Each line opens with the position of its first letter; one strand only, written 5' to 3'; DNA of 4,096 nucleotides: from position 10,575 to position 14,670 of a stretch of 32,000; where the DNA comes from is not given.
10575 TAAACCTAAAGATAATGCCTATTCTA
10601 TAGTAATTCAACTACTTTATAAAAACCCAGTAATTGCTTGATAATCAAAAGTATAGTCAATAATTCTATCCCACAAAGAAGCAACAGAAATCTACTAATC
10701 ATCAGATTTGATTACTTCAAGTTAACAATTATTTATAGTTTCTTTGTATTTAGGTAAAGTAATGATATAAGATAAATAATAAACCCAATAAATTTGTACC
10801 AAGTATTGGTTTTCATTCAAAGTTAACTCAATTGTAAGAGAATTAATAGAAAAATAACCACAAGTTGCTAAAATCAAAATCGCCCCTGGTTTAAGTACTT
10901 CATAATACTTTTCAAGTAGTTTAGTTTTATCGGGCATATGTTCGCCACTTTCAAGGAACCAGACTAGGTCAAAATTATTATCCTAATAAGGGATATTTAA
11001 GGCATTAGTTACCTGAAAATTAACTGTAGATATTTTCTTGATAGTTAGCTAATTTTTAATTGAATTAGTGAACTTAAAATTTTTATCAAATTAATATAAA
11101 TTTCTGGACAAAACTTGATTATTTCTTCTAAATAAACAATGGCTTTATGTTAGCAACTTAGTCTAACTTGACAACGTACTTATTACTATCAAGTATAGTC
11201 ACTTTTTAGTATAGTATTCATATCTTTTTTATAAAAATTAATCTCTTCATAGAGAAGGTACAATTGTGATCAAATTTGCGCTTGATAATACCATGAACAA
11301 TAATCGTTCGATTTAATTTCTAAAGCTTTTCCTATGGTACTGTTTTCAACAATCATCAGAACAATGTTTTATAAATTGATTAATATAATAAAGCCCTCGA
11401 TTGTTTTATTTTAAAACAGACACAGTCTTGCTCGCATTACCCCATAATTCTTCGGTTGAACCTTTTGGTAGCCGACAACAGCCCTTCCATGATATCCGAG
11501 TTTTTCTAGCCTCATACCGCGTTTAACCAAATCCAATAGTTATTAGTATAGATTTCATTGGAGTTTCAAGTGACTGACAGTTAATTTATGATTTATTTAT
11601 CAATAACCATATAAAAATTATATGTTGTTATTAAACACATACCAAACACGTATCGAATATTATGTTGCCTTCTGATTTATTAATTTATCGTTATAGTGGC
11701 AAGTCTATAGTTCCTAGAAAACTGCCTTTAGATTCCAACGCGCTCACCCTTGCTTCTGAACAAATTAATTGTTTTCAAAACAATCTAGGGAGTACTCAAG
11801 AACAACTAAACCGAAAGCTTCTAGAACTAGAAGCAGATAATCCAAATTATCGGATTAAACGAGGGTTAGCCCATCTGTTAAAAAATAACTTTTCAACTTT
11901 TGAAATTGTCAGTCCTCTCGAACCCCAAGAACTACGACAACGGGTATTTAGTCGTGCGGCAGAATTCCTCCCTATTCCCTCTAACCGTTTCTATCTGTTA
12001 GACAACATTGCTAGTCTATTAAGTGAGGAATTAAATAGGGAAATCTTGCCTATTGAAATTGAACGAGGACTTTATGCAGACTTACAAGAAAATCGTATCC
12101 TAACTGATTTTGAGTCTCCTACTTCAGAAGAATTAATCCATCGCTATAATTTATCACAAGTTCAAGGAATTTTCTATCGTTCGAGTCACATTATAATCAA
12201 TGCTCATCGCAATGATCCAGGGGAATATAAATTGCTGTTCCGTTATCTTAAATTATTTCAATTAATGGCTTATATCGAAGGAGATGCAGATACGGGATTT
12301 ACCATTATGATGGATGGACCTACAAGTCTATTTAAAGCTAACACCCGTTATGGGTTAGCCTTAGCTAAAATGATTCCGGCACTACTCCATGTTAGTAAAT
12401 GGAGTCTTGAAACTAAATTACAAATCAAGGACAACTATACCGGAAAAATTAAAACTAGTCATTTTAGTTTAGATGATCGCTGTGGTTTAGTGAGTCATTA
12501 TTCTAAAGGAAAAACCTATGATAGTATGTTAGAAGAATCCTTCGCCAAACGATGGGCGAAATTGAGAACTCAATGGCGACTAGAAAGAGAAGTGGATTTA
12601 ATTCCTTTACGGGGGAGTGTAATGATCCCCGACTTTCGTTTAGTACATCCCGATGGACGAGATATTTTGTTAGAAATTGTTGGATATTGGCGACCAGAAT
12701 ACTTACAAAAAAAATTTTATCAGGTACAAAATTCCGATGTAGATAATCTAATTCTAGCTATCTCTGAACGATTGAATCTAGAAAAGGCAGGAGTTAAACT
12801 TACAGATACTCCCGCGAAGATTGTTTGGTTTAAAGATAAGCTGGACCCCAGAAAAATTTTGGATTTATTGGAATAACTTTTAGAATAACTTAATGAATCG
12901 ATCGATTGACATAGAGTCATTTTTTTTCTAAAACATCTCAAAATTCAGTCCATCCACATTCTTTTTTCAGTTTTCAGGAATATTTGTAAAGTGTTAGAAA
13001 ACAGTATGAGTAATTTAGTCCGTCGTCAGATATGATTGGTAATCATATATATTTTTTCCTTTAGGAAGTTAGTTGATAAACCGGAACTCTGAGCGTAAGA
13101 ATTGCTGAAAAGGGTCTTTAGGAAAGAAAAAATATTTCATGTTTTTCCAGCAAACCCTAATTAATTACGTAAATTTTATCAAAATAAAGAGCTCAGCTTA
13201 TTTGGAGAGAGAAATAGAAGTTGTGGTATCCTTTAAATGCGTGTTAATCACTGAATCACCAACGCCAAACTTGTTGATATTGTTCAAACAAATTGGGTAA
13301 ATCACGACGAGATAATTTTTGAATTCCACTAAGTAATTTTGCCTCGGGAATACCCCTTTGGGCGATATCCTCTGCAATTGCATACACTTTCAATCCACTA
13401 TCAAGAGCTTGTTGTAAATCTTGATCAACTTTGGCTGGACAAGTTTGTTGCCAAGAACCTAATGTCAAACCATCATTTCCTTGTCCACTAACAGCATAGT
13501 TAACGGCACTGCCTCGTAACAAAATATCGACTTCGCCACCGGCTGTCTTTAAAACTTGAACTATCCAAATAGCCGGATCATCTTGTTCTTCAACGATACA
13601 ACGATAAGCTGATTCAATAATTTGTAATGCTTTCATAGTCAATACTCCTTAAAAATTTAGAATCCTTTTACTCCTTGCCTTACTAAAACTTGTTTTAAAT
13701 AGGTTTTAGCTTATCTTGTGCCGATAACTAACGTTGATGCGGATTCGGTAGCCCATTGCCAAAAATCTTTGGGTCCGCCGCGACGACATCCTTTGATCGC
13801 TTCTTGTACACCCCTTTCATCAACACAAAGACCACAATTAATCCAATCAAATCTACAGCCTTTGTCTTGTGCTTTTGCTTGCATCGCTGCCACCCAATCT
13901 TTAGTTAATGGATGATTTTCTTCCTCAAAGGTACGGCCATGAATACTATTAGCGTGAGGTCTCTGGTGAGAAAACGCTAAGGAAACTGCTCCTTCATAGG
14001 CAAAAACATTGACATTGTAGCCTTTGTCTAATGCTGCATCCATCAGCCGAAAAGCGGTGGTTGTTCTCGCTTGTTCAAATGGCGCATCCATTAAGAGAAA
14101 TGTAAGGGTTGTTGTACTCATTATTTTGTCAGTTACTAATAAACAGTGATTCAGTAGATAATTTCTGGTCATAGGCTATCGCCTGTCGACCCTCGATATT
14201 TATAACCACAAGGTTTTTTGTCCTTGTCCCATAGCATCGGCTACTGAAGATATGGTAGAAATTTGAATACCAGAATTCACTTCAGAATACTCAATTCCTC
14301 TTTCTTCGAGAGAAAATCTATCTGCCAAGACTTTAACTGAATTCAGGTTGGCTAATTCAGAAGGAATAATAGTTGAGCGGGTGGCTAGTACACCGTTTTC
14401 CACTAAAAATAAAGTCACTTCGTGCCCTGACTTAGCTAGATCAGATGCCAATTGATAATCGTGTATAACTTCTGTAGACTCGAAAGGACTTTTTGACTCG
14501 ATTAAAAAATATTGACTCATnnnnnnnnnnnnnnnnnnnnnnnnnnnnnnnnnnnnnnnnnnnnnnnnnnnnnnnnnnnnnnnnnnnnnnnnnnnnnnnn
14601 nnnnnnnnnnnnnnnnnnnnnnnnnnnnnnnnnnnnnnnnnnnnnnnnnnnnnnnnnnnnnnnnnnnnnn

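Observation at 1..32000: Half of the window is a gene graveyard: intact housekeeping genes separated by kb-scale, near-equilibrium AT blocks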

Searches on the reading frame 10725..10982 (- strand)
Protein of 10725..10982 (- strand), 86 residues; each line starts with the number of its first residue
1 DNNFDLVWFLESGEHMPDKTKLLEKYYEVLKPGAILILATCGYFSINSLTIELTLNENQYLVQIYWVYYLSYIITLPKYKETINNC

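Call 26: search_protein_families(library=pfam, max_evalue=0.1, proteins=[window:10725-10982:-])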
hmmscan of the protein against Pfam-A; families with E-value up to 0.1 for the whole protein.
window:10725-10982:- (86 aa): 6 families
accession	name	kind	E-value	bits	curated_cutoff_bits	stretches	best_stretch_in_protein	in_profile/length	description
PF08241.18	Methyltransf_11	-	2.2e-05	25.5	21.2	1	1-38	58-95/95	Methyltransferase domain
PF13847.12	Methyltransf_31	-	0.0005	20.2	27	1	1-46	72-114/145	Methyltransferase domain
PF08242.18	Methyltransf_12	-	0.00054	21.1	30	1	3-36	65-98/98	Methyltransferase domain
PF13489.12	Methyltransf_23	-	0.00063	19.9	27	1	3-44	81-122/164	Methyltransferase domain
PF13649.12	Methyltransf_25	-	0.019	16.1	27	1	1-33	62-96/97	Methyltransferase domain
PF15072.12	HROB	-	0.045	14.1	30.8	1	21-65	39-82/85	Homologous recombination OB-fold protein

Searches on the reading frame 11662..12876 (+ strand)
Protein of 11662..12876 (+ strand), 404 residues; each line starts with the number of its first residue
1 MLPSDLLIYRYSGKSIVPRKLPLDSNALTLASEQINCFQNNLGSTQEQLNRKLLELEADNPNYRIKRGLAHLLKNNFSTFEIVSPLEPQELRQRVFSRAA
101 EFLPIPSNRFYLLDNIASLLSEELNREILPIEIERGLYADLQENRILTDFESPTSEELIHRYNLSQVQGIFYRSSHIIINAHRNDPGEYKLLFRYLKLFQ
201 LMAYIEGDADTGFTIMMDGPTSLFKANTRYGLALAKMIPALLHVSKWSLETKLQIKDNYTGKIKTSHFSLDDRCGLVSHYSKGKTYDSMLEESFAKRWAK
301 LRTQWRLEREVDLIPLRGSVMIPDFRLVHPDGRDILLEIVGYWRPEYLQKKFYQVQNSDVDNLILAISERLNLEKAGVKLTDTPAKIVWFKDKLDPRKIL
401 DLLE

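Call 6: find_encoding_contigs(protein=window:11662-12876:+, flank=10000, max_places=6)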
Protein window:11662-12876:+ (404 aa): no gene with exactly this product is on record in the collection.

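Call 7: search_protein_families(library=pfam, proteins=[window:11662-12876:+])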
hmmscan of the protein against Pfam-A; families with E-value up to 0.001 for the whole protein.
window:11662-12876:+ (404 aa): 1 family
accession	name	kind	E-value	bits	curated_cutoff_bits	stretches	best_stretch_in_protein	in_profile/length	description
PF05626.16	DUF790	-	8.5e-151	502.6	28.8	1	1-403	1-387/387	Protein of unknown function (DUF790)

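Call 9: find_related_loci(query=window:11662-12876:+, collection=genome_contigs, flank=10000)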
Query window:11662-12876:+ (404 aa) in genome_contigs; peptide patterns used: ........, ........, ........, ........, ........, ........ (x = any residue, [..] = any of these).
599 stretches matched a pattern (row limit reached: there are more); 547 encode a relative of the query (tblastn E <= 1e-3); the best 80 are kept; 80 distinct loci.
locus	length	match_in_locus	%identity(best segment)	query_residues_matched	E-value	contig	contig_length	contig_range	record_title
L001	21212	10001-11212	90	1-404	0e+0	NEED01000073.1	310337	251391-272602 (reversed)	Unicellular cyanobacterium SU2 NODE_5_length_310337_cov_98.4593_comp, whole genome shotgun sequence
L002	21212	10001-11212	89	1-404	0e+0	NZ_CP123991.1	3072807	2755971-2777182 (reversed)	Cyanobacterium endosymbiont of Epithemia clementina EcSB isolate Gazos Creek chromosome, complete genome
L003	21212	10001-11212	84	1-404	0e+0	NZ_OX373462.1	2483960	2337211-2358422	Cyanobacterium sp. uoEpiScrs1 isolate 25016 chromosome 1, complete sequence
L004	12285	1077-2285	83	1-403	0e+0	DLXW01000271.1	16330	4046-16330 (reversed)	MAG TPA_asm: Cyanothece sp. UBA12306 contig_671, whole genome shotgun sequence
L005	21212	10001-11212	81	1-404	0e+0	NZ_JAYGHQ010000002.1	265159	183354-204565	Crocosphaera sp. XPORK-15E scaffold2_cov0, whole genome shotgun sequence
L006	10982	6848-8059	79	1-404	0e+0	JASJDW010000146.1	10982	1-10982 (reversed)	MAG: Crocosphaera sp. isolate MO_192.B18 MO_192.c_1661, whole genome shotgun sequence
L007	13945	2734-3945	80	1-404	0e+0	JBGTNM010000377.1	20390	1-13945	MAG: Microcystaceae cyanobacterium isolate JTS-RE388 k141_10191680, whole genome shotgun sequence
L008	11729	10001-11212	79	1-404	0e+0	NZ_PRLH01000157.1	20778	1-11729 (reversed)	Cyanothece sp. BG0011 unitig_101, whole genome shotgun sequence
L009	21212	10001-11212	78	1-404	0e+0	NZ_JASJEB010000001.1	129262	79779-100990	MAG: Crocosphaera sp. isolate MO_202.B2 MO_202.c_6, whole genome shotgun sequence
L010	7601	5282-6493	79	1-404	0e+0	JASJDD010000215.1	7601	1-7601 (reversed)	MAG: Crocosphaera sp. isolate MO_167.B6 MO_167.c_6878, whole genome shotgun sequence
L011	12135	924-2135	78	1-404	0e+0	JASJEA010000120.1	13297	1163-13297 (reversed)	MAG: Crocosphaera sp. isolate MO_199.B6 MO_199.c_743, whole genome shotgun sequence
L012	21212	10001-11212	78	1-404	0e+0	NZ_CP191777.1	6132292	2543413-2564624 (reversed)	Crocosphaera watsonii WH 8501 chromosome, complete genome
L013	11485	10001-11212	78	1-404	0e+0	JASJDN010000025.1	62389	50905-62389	MAG: Crocosphaera sp. isolate MO_188.B44 MO_188.c_508, whole genome shotgun sequence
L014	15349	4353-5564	78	1-404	0e+0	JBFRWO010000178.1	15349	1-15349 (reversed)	MAG: Crocosphaera sp. isolate 03_out_wi_sediment_bin.9 03outWiSedB9_c_000001005275, whole genome shotgun sequence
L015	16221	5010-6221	78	1-404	0e+0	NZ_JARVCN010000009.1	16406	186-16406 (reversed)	Crocosphaera sp. Alani8 cyanothece_000000000009, whole genome shotgun sequence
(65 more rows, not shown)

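Call 26: search_protein_families(library=pfam, max_evalue=0.1, proteins=[L001:6462-7337:-, L001:7345-8250:-, L001:8271-9050:-, L001:9057-9947:-])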
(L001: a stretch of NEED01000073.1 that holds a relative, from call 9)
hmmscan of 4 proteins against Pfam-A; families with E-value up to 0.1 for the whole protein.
L001:6462-7337:- (292 aa): 26 families (the best 25 are shown)
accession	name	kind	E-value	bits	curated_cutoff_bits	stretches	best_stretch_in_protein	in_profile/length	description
PF08241.18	Methyltransf_11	-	4.2e-28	98.3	21.2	1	76-174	1-95/95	Methyltransferase domain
PF13649.12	Methyltransf_25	-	6.7e-24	84.8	27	1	76-170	2-97/97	Methyltransferase domain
PF02353.26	CMAS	-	1.4e-21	77.5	27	1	16-186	8-176/273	Mycolic acid cyclopropane synthetase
PF13847.12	Methyltransf_31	-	7.5e-20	71.5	27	1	71-178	3-113/145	Methyltransferase domain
PF13489.12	Methyltransf_23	-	6.1e-16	59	27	1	51-225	4-160/164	Methyltransferase domain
PF08242.18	Methyltransf_12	-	4.7e-15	56.6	30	1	76-172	1-98/98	Methyltransferase domain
PF01209.24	Ubie_methyltran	-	4.5e-13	49.5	20.1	1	68-174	44-151/233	ubiE/COQ5 methyltransferase family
PF01728.25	FtsJ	-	1.5e-05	25.4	24.1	1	69-145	19-97/181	FtsJ-like methyltransferase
PF03141.22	Methyltransf_29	-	2.7e-05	23.4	23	1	54-205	99-245/506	Putative S-adenosyl-L-methionine-dependent methyltransferase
PF00891.24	Methyltransf_2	-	0.00013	21.8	22.3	1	59-176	50-166/210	O-methyltransferase domain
PF05219.18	DREV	-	0.00017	21.2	26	1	54-175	77-187/265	DREV methyltransferase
PF05175.20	MTS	-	0.0002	21.5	23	1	65-177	25-141/170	Methyltransferase small domain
PF05891.18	Methyltransf_PK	-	0.00028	20.9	27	1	20-174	4-159/218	AdoMet dependent proline di-methyltransferase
PF20922.3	Anamorsin_N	-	0.0012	19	27.1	1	115-176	26-89/163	Anamorsin, N-terminal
PF07021.18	MetW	-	0.0056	16.8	21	1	69-165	11-101/193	Methionine biosynthesis protein MetW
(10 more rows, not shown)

L001:7345-8250:- (302 aa): 1 family
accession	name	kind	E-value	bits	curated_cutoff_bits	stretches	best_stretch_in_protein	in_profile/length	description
PF02668.22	TauD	-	2.9e-32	113.1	27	1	15-289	3-261/267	Taurine catabolism dioxygenase TauD, TfdA family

L001:8271-9050:- (260 aa): 1 family
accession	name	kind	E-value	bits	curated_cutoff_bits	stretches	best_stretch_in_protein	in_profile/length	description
PF00596.27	Aldolase_II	-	2.1e-51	174.9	22.2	1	31-211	1-183/183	Class II Aldolase and Adducin N-terminal domain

L001:9057-9947:- (297 aa): 35 families (the best 25 are shown)
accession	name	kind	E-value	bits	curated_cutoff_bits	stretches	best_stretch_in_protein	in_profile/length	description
PF00515.34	TPR_1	-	2.1e-46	154.3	27.8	6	68-100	2-34/34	Tetratricopeptide repeat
PF07719.23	TPR_2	-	7e-44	144.8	27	7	69-100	3-34/34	Tetratricopeptide repeat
PF13181.12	TPR_8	-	9.9e-42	138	25.7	7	69-100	3-34/34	Tetratricopeptide repeat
PF13431.12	TPR_17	-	8.8e-37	122.7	24.4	6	56-87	2-33/34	Tetratricopeptide repeat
PF13414.12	TPR_11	-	2.1e-33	114.1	26.8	6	79-114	6-41/42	TPR repeat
PF13174.12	TPR_6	-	1.9e-25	88.1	26.3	5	103-134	2-32/33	Tetratricopeptide repeat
PF13428.12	TPR_14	-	5e-25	85.9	23.5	5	68-105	2-39/44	Tetratricopeptide repeat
PF13432.12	TPR_16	-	4.3e-24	85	32.7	3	37-93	1-56/65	Tetratricopeptide repeat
PF13424.12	TPR_12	-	2.7e-23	82.4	30.1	3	68-132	4-75/77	Tetratricopeptide repeat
PF14559.12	TPR_19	-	4.5e-20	72.2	25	5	47-102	5-62/68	Tetratricopeptide repeat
PF13371.12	TPR_9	-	8e-18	64.7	35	4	42-99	4-61/73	Tetratricopeptide repeat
PF01239.28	PPTA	-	1.2e-14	53.4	29.5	2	49-74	1-26/32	Protein prenyltransferase alpha subunit repeat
PF23914.1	TPR_CcmH_CycH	-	6.9e-13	49.2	42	2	60-169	43-154/158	Cytochrome c-type biogenesis protein H TPR domain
PF22323.1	Aq_1974-like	-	1.5e-12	47.5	27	1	193-209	4-20/64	Uncharacterised protein aq_1974-like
PF22860.2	DUF7017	-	4.7e-12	46.5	27.5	2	171-266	2-99/141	Domain of unknown function (DUF7017)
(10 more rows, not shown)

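Call 54: search_protein_families(library=ncbifam, max_evalue=0.00001, proteins=[L001:6462-7337:-])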
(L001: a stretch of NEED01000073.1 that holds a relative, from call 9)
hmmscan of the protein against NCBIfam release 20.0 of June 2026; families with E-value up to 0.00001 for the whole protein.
L001:6462-7337:- (292 aa): 39 families (the best 25 are shown)
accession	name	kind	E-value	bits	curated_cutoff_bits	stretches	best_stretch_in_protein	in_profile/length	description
NF045667.1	MTase_DVU1556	equivalog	1.1e-22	80.5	155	1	58-235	9-171/213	DVU_1556 family methyltransferase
NF041537.1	ArsM_AhpD_UU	exception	7.4e-21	74.3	510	1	68-226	73-224/345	arsenite methyltransferase/AhpD domain selenoprotein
NF053839.1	CPFASynBruc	equivalog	1.2e-19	70.6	600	1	15-177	119-279/410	cyclopropane fatty acid synthase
NF040703.1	cyclopro_CfaB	exception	1.9e-19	69.8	650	1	15-172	104-261/393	C17 cyclopropane fatty acid synthase CfaB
NF008686.0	PRK11705.1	equivalog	1.3e-18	67.3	400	1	20-182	118-273/383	cyclopropane fatty acyl phospholipid synthase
NF041675.1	sarc_dimgly_tmase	equivalog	1.5e-18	67.7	550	1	20-175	14-170/278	sarcosine/dimethylglycine N-methyltransferase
NF047649.1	MTase_UXPK_star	exception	4e-18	65.4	460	1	68-201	74-202/283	methyltransferase/UXPK-star double selenoprotein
NF045825.1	FAmtase_mtf2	equivalog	4.2e-18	65.5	400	1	56-176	44-160/248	fatty-acid O-methyltransferase Mtf2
NF041943.1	GPPMT_Stmyces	equivalog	1.7e-17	64.2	400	1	55-186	63-191/272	geranyl diphosphate 2-C-methyltransferase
NF041536.1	ArsM_DUF2284_UU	exception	2.1e-17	62.6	575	1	68-177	73-183/459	arsenite methyltransferase/DUF2284 domain selenoprotein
NF040539.1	AST_met_ArsM_2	exception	1.2e-16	61.4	240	1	58-177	46-166/262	putative arsinothricin biosynthesis methyltransferase ArsM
NF045823.1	PthPhpthDimycoMt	equivalog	2.2e-16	59.8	300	1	55-176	51-168/256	phthiotriol/phenolphthiotriol dimycocerosates methyltransferase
TIGR01934.1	MenG_MenH_UbiE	subfamily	1.8e-15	56.9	158.35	1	63-176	31-143/223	ubiquinone/menaquinone biosynthesis methyltransferase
NF001244.0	PRK00216.1-5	equivalog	8.6e-15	54.7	216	1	63-175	40-154/236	bifunctional demethylmenaquinone methyltransferase/2-methoxy-6-polyprenyl-1,4-benzoquinol methylase UbiE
TIGR02072.1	BioC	equivalog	5.3e-14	52.6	184.95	1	55-180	19-138/244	malonyl-ACP O-methyltransferase BioC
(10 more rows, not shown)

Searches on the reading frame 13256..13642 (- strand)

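Call 7: search_protein_families(library=pfam, proteins=[window:13256-13642:-])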
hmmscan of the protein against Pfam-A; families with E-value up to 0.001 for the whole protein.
window:13256-13642:- (128 aa): 1 family
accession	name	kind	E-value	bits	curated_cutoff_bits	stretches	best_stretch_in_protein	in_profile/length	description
PF04077.17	DsrH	-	0.00017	22.2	24.4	0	72-124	38-87/88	DsrH like protein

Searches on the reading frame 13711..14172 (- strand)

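Call 7: search_protein_families(library=pfam, proteins=[window:13711-14172:-])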
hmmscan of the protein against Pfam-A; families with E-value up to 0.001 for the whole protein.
window:13711-14172:- (153 aa): 1 family
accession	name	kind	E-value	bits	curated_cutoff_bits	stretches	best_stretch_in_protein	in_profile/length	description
PF02635.20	DsrE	-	1.5e-09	38.5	22.7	1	23-148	3-114/116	DsrE/DsrF-like family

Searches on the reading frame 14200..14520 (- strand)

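Call 7: search_protein_families(library=pfam, proteins=[window:14200-14520:-])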
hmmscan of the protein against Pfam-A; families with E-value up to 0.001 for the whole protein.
window:14200-14520:- (106 aa): 1 family
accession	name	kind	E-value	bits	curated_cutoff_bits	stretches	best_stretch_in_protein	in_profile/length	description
PF02635.20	DsrE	-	1.6e-06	28.7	22.7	1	4-105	3-115/116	DsrE/DsrF-like family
